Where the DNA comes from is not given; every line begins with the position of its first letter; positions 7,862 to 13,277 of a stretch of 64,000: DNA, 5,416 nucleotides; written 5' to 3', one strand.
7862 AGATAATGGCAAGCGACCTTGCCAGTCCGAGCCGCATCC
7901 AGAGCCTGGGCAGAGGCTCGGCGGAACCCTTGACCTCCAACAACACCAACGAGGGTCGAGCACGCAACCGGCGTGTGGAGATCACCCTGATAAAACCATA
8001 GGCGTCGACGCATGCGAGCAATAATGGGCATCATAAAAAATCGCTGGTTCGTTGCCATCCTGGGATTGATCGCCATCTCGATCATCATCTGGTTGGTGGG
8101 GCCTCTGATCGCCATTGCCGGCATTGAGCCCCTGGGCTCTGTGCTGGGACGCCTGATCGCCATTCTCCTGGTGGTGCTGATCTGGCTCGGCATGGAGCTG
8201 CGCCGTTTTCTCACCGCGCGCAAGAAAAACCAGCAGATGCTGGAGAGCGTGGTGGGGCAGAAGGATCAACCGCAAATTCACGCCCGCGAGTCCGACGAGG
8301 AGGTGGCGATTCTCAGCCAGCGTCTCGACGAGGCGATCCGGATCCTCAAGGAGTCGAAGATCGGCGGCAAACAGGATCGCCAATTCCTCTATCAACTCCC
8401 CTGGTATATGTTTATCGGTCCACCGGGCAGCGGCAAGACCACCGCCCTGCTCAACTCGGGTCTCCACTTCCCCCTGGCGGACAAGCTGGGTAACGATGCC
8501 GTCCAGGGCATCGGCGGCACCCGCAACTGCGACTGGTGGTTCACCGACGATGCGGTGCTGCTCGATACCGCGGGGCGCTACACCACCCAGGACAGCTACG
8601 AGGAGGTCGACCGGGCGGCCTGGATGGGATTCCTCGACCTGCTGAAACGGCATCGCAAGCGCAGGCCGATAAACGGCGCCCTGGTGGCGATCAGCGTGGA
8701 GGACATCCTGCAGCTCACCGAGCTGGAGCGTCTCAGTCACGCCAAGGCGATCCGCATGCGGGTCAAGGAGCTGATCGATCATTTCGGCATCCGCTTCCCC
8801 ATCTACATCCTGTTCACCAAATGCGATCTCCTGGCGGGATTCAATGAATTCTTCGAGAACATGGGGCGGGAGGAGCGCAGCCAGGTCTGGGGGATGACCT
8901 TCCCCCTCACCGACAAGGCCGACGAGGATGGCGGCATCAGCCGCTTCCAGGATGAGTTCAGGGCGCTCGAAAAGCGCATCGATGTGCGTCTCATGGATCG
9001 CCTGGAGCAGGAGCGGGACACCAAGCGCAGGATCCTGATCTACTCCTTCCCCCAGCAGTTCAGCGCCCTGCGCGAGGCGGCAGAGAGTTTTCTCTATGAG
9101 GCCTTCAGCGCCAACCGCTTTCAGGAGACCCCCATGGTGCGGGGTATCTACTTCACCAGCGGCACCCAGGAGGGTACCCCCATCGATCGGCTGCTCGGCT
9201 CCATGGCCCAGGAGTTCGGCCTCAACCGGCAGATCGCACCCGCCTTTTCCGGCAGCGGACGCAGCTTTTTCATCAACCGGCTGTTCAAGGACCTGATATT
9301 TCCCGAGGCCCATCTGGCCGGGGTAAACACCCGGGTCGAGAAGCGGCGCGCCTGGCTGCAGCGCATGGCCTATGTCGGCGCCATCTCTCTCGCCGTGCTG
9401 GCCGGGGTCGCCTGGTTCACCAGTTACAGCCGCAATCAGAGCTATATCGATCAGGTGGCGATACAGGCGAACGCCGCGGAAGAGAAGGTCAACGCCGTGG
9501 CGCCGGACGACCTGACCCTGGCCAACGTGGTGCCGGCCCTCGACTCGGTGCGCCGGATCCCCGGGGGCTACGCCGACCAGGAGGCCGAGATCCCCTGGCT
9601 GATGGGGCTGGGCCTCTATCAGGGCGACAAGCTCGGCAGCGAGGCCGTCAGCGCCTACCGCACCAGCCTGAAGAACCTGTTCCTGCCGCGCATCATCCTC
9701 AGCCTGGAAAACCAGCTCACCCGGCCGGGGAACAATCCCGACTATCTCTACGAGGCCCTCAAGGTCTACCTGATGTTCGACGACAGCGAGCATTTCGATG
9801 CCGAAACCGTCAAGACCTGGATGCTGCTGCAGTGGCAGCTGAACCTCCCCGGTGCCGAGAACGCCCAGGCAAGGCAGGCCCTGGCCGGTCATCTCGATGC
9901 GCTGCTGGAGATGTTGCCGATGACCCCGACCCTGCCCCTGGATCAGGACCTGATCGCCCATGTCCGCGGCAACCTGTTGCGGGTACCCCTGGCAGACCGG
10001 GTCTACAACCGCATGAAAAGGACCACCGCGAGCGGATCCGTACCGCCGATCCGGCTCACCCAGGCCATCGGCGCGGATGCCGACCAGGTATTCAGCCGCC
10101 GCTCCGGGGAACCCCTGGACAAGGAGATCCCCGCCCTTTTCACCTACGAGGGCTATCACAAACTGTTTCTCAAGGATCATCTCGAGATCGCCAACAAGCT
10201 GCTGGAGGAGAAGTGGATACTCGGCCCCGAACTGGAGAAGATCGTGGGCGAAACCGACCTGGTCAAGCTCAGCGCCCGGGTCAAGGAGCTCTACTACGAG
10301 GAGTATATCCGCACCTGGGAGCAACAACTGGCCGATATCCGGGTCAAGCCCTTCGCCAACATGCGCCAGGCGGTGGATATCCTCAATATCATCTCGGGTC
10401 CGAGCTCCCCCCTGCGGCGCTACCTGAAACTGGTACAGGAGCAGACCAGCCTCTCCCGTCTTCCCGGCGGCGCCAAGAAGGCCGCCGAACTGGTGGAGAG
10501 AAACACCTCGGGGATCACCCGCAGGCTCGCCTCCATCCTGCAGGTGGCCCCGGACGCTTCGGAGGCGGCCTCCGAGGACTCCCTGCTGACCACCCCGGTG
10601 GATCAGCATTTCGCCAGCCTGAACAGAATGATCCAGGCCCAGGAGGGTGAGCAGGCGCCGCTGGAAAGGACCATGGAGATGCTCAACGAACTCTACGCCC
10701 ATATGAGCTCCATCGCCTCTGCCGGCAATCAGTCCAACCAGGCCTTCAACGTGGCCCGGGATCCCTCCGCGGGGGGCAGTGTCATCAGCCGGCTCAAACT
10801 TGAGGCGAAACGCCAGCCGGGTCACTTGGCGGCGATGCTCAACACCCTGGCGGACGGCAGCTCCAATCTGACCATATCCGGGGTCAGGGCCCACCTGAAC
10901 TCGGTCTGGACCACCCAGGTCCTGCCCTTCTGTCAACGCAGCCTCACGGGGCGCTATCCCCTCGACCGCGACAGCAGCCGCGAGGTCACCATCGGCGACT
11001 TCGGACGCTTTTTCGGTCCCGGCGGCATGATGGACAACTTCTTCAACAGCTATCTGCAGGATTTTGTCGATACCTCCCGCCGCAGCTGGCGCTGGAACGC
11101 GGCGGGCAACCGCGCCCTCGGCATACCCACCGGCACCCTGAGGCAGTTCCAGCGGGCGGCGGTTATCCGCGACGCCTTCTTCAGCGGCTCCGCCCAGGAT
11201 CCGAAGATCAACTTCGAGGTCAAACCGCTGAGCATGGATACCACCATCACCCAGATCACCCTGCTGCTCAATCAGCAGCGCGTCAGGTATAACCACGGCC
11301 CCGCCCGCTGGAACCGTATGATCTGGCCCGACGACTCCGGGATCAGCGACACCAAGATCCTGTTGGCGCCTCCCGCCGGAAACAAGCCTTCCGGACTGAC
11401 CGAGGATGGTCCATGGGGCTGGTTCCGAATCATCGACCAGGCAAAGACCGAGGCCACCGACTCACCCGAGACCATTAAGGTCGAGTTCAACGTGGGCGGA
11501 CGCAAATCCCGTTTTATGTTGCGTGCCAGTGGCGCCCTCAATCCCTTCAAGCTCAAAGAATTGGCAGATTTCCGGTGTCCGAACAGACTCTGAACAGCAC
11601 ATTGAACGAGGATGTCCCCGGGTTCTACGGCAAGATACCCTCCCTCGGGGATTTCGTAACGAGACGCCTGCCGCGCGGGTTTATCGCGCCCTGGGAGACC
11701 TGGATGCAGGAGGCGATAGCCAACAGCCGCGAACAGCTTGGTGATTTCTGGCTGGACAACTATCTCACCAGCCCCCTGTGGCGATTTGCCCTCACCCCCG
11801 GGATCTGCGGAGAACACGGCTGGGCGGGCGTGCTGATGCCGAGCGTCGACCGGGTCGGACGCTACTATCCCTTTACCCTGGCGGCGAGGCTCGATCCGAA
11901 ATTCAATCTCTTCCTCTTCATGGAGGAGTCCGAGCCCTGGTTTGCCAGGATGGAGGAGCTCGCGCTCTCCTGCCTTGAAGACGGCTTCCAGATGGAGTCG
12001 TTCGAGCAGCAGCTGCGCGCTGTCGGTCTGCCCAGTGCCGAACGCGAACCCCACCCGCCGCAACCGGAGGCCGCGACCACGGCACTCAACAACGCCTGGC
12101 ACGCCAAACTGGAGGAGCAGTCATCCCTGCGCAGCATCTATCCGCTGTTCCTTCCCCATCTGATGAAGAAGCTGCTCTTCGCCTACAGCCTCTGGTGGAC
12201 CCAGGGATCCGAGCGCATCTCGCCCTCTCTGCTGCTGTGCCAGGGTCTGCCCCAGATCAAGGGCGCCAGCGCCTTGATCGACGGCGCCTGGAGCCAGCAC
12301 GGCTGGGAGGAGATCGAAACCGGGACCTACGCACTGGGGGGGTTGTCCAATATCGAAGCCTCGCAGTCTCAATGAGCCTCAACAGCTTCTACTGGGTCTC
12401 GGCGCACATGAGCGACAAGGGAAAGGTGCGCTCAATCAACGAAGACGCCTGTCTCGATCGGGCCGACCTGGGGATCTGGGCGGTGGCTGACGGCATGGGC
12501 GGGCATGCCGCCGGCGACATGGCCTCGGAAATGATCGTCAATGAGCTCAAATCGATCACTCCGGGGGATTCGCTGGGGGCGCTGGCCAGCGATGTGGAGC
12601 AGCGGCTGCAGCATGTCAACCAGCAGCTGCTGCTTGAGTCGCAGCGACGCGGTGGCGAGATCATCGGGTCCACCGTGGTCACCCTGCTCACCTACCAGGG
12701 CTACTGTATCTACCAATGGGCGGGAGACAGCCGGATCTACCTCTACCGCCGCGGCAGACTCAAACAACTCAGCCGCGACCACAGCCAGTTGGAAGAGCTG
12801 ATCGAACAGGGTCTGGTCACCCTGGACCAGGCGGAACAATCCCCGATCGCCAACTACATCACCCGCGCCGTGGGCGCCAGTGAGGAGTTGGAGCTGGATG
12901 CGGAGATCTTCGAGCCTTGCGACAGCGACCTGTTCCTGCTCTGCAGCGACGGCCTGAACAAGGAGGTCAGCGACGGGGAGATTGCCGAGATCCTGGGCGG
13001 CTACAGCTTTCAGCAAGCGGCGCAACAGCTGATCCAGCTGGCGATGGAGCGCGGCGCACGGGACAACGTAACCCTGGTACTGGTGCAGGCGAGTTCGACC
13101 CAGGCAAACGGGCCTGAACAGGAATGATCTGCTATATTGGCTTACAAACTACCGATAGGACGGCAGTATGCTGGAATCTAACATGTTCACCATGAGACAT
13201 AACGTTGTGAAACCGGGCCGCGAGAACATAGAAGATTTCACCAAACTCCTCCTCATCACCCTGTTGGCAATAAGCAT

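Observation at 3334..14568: T6SS with FHA, TagF and PP2C but no ppkA-tagTSRQ at the canonical position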

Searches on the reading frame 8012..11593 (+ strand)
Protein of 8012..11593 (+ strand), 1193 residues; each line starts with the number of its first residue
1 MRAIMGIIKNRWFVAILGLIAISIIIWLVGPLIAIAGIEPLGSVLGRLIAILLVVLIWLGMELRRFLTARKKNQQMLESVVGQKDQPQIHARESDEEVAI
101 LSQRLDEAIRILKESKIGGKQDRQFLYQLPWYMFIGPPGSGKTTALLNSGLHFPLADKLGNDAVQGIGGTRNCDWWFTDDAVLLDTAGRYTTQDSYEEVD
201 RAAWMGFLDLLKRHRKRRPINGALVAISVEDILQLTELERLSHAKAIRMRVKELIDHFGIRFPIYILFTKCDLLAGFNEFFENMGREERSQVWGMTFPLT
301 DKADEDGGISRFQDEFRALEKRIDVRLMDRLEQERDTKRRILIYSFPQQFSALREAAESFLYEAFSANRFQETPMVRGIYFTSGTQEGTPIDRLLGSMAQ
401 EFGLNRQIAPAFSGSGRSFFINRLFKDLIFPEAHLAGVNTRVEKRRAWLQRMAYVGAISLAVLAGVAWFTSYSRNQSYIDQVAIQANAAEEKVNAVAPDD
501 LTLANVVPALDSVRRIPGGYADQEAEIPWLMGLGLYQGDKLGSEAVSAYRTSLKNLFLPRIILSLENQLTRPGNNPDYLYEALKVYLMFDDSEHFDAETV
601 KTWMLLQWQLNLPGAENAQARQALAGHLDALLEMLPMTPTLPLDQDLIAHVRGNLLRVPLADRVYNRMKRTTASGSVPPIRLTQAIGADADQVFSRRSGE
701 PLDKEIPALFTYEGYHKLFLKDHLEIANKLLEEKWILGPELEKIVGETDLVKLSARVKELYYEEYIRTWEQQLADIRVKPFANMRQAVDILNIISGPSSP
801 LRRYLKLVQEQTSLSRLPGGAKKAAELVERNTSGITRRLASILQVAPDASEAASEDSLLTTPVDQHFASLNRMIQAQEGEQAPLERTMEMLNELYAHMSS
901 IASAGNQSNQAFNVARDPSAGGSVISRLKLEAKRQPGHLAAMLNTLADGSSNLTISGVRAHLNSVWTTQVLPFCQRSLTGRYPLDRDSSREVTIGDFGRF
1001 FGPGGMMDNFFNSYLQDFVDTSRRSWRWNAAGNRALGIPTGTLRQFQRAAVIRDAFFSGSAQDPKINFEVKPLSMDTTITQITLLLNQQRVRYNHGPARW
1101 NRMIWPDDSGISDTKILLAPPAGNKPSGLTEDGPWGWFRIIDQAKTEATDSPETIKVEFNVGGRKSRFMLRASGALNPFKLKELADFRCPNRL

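Call 3: search_protein_families(library=pfam, proteins=[window:8012-11593:+])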
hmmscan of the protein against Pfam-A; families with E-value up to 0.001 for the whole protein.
window:8012-11593:+ (1193 aa): 4 families
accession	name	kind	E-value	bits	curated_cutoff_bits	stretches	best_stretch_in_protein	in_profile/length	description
PF14331.11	IcmF-related_N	-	3.1e-100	335.2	25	1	198-456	2-258/259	IcmF-related N-terminal domain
PF06761.17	IcmF-related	-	7e-97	325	27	1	508-813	2-308/308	Intracellular multiplication and human macrophage-killing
PF06744.18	IcmF_C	-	4.6e-28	97.9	26.7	1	1068-1173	1-105/106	Type VI secretion protein IcmF C2-like domain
PF21070.2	IcmF_helical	-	1.8e-06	28.5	24.1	1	961-1058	5-102/106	Type VI secretion protein IcmF helical domain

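Call 4: search_protein_families(library=ncbifam, proteins=[window:8012-11593:+])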
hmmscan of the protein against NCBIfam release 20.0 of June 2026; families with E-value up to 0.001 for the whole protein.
window:8012-11593:+ (1193 aa): 2 families
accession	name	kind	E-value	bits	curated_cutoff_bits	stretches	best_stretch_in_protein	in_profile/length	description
TIGR03348.1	VI_IcmF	equivalog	0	1326.1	388.15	1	15-1190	2-1167/1168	type VI secretion system membrane subunit TssM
NF038226.1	IcmF_IVB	equivalog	1.7e-93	314.2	1000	2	208-813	88-635/973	type IVB secretion system protein IcmF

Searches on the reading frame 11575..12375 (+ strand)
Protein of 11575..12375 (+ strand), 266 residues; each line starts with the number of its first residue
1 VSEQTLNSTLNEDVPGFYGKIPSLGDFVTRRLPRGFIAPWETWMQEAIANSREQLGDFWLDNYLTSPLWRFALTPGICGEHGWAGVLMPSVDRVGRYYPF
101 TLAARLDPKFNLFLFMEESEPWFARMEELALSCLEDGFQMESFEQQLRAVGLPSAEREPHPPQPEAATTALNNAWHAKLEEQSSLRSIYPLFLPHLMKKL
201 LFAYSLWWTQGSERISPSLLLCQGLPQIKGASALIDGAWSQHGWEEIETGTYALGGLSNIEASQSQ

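Call 3: search_protein_families(library=pfam, proteins=[window:11575-12375:+])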
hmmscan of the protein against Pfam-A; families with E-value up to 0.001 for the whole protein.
window:11575-12375:+ (266 aa): 1 family
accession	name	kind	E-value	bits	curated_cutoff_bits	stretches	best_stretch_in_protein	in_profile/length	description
PF09867.14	TagF_N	-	7.1e-49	165.7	27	1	16-149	1-134/135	TagF N-terminal domain, Type VI secretion system-associated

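Call 4: search_protein_families(library=ncbifam, proteins=[window:11575-12375:+])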
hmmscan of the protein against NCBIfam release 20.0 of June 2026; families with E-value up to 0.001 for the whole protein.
window:11575-12375:+ (266 aa): 1 family
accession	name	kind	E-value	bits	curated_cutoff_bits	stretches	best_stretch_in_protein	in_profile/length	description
TIGR03373.1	VI_minor_4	hypoth_equivalog_domain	3.1e-44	150.4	41.2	1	16-150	1-135/136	type VI secretion system-associated protein TagF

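Call 84: search_solved_structures(query=window:11575-12375:+, max_evalue=0.01)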
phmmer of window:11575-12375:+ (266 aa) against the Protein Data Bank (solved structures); distinct sequences matched with E-value up to 0.01: 2.
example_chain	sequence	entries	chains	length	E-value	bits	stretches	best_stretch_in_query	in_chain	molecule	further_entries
2qnu_A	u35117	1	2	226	6.9e-43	150.1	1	15-231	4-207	Uncharacterized protein PA0076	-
6iz8_A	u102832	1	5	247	7.3e-43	150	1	15-231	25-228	Type VI secretion-associated protein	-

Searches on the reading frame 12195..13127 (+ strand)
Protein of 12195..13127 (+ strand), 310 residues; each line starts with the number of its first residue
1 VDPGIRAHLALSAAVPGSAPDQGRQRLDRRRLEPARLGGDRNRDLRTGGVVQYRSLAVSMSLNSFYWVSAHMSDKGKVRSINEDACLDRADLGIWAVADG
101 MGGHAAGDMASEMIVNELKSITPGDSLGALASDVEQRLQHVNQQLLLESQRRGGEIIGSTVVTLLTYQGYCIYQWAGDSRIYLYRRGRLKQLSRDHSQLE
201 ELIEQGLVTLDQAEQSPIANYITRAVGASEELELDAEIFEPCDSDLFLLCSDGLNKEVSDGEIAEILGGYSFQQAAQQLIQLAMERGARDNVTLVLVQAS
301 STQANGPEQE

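Call 3: search_protein_families(library=pfam, proteins=[window:12195-13127:+])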
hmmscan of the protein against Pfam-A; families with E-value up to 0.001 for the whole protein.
window:12195-13127:+ (310 aa): 2 families
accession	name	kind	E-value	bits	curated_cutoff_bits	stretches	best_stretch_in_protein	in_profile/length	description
PF13672.11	PP2C_2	-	5.7e-10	39.5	24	1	80-278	10-190/209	Protein phosphatase 2C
PF00481.26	PP2C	-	9.9e-10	38.9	20.3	1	85-197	28-141/255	Protein phosphatase 2C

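Call 4: search_protein_families(library=ncbifam, proteins=[window:12195-13127:+])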
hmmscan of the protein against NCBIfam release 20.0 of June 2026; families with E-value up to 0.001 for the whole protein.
window:12195-13127:+ (310 aa): 2 families
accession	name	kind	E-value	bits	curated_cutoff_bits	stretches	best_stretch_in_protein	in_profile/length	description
NF033484.1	Stp1_PP2C_phos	equivalog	3.7e-61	206.6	230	1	72-298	1-232/232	Stp1/IreP family PP2C-type Ser/Thr phosphatase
NF011149.0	PRK14559.1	equivalog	1.6e-23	83.4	374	1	92-299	411-631/642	serine/threonine phosphatase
